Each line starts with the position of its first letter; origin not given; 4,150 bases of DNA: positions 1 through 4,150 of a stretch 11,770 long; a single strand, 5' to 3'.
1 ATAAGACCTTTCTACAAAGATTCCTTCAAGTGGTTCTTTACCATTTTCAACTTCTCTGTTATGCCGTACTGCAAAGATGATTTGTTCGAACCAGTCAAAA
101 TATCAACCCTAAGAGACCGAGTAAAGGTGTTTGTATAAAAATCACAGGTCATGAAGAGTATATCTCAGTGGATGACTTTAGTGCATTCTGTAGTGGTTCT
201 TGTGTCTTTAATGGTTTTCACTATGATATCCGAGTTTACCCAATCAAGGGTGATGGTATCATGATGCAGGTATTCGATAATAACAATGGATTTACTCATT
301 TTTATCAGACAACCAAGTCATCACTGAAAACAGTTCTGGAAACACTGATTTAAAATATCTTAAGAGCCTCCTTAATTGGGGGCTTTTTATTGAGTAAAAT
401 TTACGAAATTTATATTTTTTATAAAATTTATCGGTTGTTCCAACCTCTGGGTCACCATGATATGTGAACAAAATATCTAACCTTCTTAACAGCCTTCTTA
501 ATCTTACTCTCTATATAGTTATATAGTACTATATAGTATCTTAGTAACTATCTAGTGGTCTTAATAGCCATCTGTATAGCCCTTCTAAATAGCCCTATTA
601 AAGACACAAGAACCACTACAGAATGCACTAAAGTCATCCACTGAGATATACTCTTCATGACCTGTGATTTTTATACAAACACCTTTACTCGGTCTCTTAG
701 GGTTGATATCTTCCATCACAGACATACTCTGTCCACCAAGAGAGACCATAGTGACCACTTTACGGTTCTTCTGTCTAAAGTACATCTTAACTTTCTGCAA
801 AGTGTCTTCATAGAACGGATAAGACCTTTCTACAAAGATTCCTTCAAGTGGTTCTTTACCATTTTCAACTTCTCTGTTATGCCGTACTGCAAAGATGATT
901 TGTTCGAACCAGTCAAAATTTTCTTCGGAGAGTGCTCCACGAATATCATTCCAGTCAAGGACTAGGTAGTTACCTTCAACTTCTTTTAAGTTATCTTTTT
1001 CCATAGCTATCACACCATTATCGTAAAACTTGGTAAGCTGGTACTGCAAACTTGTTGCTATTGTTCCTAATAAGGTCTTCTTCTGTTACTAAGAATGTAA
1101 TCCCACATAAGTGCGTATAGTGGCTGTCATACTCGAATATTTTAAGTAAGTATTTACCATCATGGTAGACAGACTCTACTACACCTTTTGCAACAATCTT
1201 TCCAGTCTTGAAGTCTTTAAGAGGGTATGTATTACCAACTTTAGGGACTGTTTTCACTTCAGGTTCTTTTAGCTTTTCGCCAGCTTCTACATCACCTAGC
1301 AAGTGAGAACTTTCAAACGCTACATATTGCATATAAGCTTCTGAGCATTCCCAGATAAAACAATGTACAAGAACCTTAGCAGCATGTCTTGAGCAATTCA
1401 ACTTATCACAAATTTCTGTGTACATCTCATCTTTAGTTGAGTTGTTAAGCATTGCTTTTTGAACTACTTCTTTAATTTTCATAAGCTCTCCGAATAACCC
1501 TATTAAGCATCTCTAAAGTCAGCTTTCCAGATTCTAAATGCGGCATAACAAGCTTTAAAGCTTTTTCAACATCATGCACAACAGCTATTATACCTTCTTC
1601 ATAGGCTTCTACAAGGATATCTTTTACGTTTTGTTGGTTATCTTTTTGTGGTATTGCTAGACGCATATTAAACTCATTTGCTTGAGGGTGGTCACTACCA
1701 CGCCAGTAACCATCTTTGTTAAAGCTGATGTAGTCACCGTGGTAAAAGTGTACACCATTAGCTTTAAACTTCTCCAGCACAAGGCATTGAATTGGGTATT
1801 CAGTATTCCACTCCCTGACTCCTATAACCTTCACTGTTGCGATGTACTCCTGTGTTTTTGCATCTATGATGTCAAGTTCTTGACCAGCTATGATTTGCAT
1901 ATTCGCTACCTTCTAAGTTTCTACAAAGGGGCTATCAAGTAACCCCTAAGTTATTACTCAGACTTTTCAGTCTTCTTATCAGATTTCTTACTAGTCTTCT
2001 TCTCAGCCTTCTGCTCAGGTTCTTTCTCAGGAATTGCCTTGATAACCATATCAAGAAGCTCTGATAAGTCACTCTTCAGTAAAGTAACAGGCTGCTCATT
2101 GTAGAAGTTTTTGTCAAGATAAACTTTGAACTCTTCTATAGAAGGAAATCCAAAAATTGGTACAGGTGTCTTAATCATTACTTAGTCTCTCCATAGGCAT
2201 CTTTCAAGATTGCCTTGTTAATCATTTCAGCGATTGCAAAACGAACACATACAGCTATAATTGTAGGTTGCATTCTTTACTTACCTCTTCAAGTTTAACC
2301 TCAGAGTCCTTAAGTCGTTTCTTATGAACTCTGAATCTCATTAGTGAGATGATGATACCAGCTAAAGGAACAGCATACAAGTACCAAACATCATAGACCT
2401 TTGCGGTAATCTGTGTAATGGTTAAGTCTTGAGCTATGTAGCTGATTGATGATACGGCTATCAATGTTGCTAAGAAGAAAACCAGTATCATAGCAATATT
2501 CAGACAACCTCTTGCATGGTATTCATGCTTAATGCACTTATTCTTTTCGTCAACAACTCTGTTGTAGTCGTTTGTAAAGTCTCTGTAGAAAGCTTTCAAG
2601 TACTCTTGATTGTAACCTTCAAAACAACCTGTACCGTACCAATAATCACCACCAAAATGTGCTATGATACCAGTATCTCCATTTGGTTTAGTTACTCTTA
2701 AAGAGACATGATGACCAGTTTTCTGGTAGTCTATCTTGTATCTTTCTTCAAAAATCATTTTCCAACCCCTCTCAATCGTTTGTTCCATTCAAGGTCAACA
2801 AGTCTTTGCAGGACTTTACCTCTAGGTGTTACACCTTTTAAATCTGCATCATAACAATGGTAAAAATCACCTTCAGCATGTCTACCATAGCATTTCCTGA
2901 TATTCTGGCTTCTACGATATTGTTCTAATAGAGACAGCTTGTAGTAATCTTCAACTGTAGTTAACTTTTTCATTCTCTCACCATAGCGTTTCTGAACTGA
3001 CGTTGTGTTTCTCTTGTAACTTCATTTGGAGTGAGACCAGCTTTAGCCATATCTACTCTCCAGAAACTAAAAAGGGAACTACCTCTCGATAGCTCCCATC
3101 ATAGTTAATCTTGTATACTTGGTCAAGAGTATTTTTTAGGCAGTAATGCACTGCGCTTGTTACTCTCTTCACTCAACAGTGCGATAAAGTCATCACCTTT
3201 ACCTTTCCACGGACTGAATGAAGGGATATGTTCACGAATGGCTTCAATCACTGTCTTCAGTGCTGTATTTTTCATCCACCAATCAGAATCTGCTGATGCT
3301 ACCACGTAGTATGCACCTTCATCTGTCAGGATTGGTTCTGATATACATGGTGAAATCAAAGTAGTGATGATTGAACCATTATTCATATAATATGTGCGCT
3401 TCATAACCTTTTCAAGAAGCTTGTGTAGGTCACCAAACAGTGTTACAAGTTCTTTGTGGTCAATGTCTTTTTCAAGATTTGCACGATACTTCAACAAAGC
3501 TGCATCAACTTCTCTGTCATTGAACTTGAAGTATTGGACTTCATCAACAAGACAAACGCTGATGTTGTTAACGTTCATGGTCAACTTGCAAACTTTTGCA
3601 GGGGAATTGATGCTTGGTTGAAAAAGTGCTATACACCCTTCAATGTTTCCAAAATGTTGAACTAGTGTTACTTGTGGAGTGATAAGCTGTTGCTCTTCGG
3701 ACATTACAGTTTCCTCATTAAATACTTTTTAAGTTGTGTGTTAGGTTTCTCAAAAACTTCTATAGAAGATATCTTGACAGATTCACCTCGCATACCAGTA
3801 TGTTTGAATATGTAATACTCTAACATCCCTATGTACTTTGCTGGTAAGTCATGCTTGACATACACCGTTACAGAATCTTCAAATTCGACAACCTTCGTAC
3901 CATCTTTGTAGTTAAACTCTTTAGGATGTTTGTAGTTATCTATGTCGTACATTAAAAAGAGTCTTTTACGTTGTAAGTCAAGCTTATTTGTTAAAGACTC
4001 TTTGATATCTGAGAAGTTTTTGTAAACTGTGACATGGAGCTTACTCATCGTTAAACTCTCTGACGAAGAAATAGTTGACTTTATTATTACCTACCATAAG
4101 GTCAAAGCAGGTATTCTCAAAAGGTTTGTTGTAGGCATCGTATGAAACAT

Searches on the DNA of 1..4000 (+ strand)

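Call 10: search_dna_similar(query=window:1-4000:+, collection=phages, mode=near, max_rows=20)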
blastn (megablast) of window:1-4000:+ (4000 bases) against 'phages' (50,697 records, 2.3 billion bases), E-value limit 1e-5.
Records with a match: 251; places in all: 495; records where one place covers at least 80% of the query: 73.
Best place of each record, by identity: 90-95% 187; 80-90% 37; 60-80% 27.
By first word of the organism name: Escherichia 120; Salmonella 74; Shigella 21; Felixounavirus 14; Enterobacteria 9; Citrobacter 9; Phage 3; Staphylococcus 1.
By host as written in the record: Escherichia coli 34; - 29; Escherichia coli K-12 MG1655 20; Escherichia coli O157:H7 11; Shigella flexneri 9; Salmonella enterica 7; Salmonella enterica subsp. enterica 6; Salmonella sp. 6; and 71 more.
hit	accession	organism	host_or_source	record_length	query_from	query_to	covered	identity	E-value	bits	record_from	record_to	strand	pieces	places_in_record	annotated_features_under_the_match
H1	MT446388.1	Escherichia virus TH10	Escherichia coli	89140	1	4000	88%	94.9%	0e+0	5503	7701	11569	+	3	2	record has no annotation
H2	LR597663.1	Escherichia phage VpaE1_ev78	-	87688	1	4000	88%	92.8%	0e+0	5089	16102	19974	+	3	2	Phage protein (x9) | hypothetical protein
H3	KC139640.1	Salmonella phage FSL SP-107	Salmonella enterica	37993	1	4000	88%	92.7%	0e+0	5059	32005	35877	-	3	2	hypothetical protein (x9)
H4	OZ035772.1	Felixounavirus LF82P3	-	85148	1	4000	88%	92.2%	0e+0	4963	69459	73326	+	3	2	record has no annotation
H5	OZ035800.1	Felixounavirus LF82P5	-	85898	1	4000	88%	91.6%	0e+0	4866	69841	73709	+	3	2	record has no annotation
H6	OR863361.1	Salmonella phage SeKF_63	Wastewater effluent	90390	1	4000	88%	91.4%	0e+0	4829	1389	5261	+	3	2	hypothetical protein (x12)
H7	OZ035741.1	Felixounavirus LF82P2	-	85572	1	4000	88%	91.3%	0e+0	4807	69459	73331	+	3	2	record has no annotation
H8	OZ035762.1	Felixounavirus LF82P1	-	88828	1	4000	88%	91.3%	0e+0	4807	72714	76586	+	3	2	record has no annotation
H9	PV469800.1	Escherichia phage HMD-P10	Escherichia coli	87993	1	4000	88%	90.6%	0e+0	4668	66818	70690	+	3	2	hypothetical protein (x9) | membrane protein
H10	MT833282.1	Escherichia coli phage vB_EcoM_Shy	Escherichia coli NCTC 12900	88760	1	4000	88%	90.8%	0e+0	4693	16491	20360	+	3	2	hypothetical protein (x9)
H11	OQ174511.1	Escherichia phage REP12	Escherichia coli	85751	1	4000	86%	91.8%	0e+0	4805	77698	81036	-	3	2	hypothetical protein (x9)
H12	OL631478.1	Escherichia phage ECML-1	Escherichia coli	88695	1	4000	86%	91.7%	0e+0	4777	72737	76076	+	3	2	hypothetical protein (x5) | similar to hypothetical protein; ECML1_000078; VpaE1_ORF026c ...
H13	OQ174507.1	Escherichia phage REP8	Escherichia coli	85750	1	4000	86%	91.9%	0e+0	4805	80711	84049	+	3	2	hypothetical protein (x9)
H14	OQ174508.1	Escherichia phage REP9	Escherichia coli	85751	1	4000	86%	91.9%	0e+0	4805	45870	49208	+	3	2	hypothetical protein (x9)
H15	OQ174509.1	Escherichia phage REP10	Escherichia coli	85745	1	4000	86%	91.9%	0e+0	4805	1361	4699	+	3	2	hypothetical protein (x9)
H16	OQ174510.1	Escherichia phage REP11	Escherichia coli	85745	1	4000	86%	91.9%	0e+0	4805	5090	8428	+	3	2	hypothetical protein (x9)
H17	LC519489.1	Escherichia phage SP22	-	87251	1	4000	88%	90.3%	0e+0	4600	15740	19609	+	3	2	hypothetical protein (x9)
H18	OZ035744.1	Felixounavirus LF110P1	-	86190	1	4000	86%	91.9%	0e+0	4791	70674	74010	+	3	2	record has no annotation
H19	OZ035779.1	Felixounavirus LF82P3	-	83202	1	4000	88%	90.0%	0e+0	4539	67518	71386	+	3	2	record has no annotation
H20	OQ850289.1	Escherichia phage vB_EcoM_ULIM3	Escherichia sp.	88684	1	4000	86%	91.9%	0e+0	4796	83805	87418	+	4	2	hypothetical protein (x10)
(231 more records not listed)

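Call 12: get_annotated_region(hit=H2, flank=3000)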
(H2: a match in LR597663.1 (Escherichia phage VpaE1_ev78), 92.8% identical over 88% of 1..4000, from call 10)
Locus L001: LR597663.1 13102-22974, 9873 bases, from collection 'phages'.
description: Escherichia phage VpaE1_ev78 genome assembly, chromosome: 1.
organism: Escherichia phage VpaE1_ev78 (NCBI taxid 2695838)
taxonomy: Viruses; Duplodnaviria; Heunggongvirae; Uroviricota; Caudoviricetes; Ounavirinae; Felixounavirus
host: -; source: -; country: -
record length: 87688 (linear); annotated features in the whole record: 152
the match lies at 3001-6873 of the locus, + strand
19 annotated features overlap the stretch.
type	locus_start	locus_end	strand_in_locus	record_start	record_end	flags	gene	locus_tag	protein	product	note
CDS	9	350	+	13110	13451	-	-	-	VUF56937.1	Phage protein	-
CDS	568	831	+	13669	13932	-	-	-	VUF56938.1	Phage protein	-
CDS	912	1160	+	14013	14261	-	-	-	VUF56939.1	Phage protein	-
CDS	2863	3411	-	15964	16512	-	-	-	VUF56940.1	Phage protein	-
CDS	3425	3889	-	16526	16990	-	-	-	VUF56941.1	Phage protein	-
CDS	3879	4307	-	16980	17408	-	-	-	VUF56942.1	Phage protein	-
CDS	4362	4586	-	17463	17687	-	-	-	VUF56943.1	Phage protein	-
CDS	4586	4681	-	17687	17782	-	-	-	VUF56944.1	hypothetical protein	-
CDS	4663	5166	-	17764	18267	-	-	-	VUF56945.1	Phage protein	-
CDS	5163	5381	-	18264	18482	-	-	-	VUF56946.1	Phage protein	-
CDS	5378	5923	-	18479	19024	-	-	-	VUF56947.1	Phage protein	-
CDS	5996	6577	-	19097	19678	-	-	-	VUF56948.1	Phage protein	-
CDS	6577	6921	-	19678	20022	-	-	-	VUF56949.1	Phage protein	-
CDS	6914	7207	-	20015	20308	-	-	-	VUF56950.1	Phage protein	-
CDS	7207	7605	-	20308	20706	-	-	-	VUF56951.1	Phage protein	-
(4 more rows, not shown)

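Call 13: get_annotated_region(hit=H1, flank=3000)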
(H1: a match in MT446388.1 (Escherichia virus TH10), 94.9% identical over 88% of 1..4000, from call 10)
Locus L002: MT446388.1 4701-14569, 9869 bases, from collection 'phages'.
description: UNVERIFIED: Escherichia virus TH10, complete genome.
organism: Escherichia virus TH10 (NCBI taxid 2736305)
taxonomy: Viruses; Duplodnaviria; Heunggongvirae; Uroviricota; Caudoviricetes; Ounavirinae; Felixounavirus
host: Escherichia coli; source: raw sewage; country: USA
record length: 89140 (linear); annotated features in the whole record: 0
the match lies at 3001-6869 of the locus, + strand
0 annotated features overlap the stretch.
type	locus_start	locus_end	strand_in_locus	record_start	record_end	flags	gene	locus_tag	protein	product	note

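Call 21: search_dna_similar(query=window:1-1100:+, collection=phages, mode=near, max_rows=30)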
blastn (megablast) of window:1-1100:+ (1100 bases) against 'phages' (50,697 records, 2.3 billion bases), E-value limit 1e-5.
Records with a match: 238; places in all: 448; records where one place covers at least 80% of the query: 0.
Best place of each record, by identity: 95-99% 40; 90-95% 146; 80-90% 52.
By first word of the organism name: Escherichia 119; Salmonella 74; Felixounavirus 14; Shigella 14; Enterobacteria 9; Citrobacter 4; Phage 3; Staphylococcus 1.
By host as written in the record: Escherichia coli 33; - 29; Escherichia coli K-12 MG1655 20; Escherichia coli O157:H7 11; Salmonella enterica 7; Shigella flexneri 7; Salmonella sp. 6; Salmonella enterica subsp. enterica 6; and 66 more.
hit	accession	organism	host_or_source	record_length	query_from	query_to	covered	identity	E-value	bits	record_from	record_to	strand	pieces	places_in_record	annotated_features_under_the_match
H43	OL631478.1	Escherichia phage ECML-1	Escherichia coli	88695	1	1100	55%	97.9%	0e+0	1052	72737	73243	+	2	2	similar to hypothetical protein; ECML1_000078; VpaE1_ORF026c ...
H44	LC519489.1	Escherichia phage SP22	-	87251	1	1100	55%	96.5%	0e+0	1003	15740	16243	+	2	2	hypothetical protein (x2)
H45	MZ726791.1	Escherichia phage vB_EcoM_ASO1A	Escherichia coli O1 Strain ECL20885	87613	1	1100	55%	96.4%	0e+0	997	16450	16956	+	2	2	hypothetical protein (x2)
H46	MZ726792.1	Escherichia phage vB_EcoM_ASO1B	Escherichia coli O1 Strain ECL20885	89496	1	1100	55%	96.4%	0e+0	997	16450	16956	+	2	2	hypothetical protein (x2)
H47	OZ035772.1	Felixounavirus LF82P3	-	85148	1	1100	55%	96.8%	0e+0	1008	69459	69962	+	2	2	record has no annotation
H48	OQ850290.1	Escherichia phage vB_EcoM_ULIM8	Escherichia sp.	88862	1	1100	55%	96.4%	0e+0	997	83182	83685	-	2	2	hypothetical protein (x2)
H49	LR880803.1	Escherichia phage Barry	-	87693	1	1100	55%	96.7%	0e+0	1003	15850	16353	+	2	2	hypothetical protein (x2)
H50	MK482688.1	Escherichia phage vB_EcoM_LMP25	Escherichia coli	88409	1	1100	55%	96.2%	0e+0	991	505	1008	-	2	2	hypothetical protein (x2)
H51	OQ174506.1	Escherichia phage REP7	Escherichia coli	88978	1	1100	55%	96.2%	0e+0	991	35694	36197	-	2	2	hypothetical protein (x2)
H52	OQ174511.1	Escherichia phage REP12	Escherichia coli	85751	1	1100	55%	96.0%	0e+0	986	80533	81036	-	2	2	hypothetical protein (x2)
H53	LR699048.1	Escherichia phage VpaE1_ev035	-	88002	1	1100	55%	96.5%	0e+0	997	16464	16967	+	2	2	Phage protein (x2)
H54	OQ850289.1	Escherichia phage vB_EcoM_ULIM3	Escherichia sp.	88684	1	1100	55%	96.5%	0e+0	997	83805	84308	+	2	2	hypothetical protein (x2)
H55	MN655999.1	Shigella phage Z31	Shigella sonnei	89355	1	1100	55%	95.2%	0e+0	963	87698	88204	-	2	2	hypothetical protein (x2)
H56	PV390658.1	Escherichia phage vB_EcoM_P54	Escherichia coli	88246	1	1100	55%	95.2%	0e+0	964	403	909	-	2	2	hypothetical protein (x2)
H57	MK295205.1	Shigella phage vB_SflM_004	Shigella sp.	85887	1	1100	55%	95.2%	0e+0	964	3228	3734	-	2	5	hypothetical protein (x2)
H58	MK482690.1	Escherichia phage vB_EcoM_LMP34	Escherichia coli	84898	1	1100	55%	96.3%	0e+0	991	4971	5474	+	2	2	hypothetical protein (x2)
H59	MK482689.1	Escherichia phage vB_EcoM_LMP33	Escherichia coli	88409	1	1100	55%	96.3%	0e+0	991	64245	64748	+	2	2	hypothetical protein (x2)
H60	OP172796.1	Escherichia phage EF202P1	Escherichia coli BSC202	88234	1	1100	55%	95.1%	0e+0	960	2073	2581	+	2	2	hypothetical protein (x2)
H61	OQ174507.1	Escherichia phage REP8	Escherichia coli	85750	1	1100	55%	96.2%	0e+0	986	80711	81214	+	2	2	hypothetical protein (x2)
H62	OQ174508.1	Escherichia phage REP9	Escherichia coli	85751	1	1100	55%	96.2%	0e+0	986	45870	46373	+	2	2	hypothetical protein (x2)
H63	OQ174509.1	Escherichia phage REP10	Escherichia coli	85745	1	1100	55%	96.2%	0e+0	986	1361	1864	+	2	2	hypothetical protein (x2)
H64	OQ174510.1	Escherichia phage REP11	Escherichia coli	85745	1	1100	55%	96.2%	0e+0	986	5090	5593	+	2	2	hypothetical protein (x2)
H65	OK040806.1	Escherichia phage CL1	Escherichia coli C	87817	1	1100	55%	95.5%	0e+0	968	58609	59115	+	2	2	hypothetical protein (x2)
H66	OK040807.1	Escherichia phage C600M2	Escherichia coli K-12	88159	1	1100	55%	95.5%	0e+0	968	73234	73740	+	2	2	hypothetical protein (x2)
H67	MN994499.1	Phage NBEco005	-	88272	1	1100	55%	96.2%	0e+0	984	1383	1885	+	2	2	hypothetical protein (x2)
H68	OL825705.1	Escherichia phage vB_EcoM_DE7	Escherichia coli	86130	1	1100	56%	94.1%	0e+0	930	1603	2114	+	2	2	hypothetical protein (x2)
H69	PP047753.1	Escherichia phage KEP3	Escherichia coli ATCC 35150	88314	1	1100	55%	94.7%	0e+0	947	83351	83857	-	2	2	record has no annotation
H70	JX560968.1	Escherichia phage EC6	Escherichia coli serotype O157:H7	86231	1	1100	55%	95.8%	0e+0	974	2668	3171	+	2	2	hypothetical protein (x2)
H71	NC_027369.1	Escherichia phage EC6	Escherichia coli serotype O157:H7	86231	1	1100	55%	95.8%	0e+0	974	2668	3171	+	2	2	hypothetical protein (x2)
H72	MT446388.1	Escherichia virus TH10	Escherichia coli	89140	1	1100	55%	95.7%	0e+0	969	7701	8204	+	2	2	record has no annotation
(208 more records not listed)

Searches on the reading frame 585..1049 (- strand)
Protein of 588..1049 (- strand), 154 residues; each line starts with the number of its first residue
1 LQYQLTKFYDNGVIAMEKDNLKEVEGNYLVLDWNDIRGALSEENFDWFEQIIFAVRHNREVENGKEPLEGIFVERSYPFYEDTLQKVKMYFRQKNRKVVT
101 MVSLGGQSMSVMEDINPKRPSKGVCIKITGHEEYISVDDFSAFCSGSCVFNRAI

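Call 25: find_encoding_contigs(protein=window:585-1004:-, flank=10000, max_places=10)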
Protein window:585-1004:- (139 aa): no gene with exactly this product is on record in the collection.

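Call 49: find_encoding_contigs(protein=window:588-1049:-, flank=10000, max_places=6)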
Protein seq(154 aa) (154 aa): no gene with exactly this product is on record in the collection.
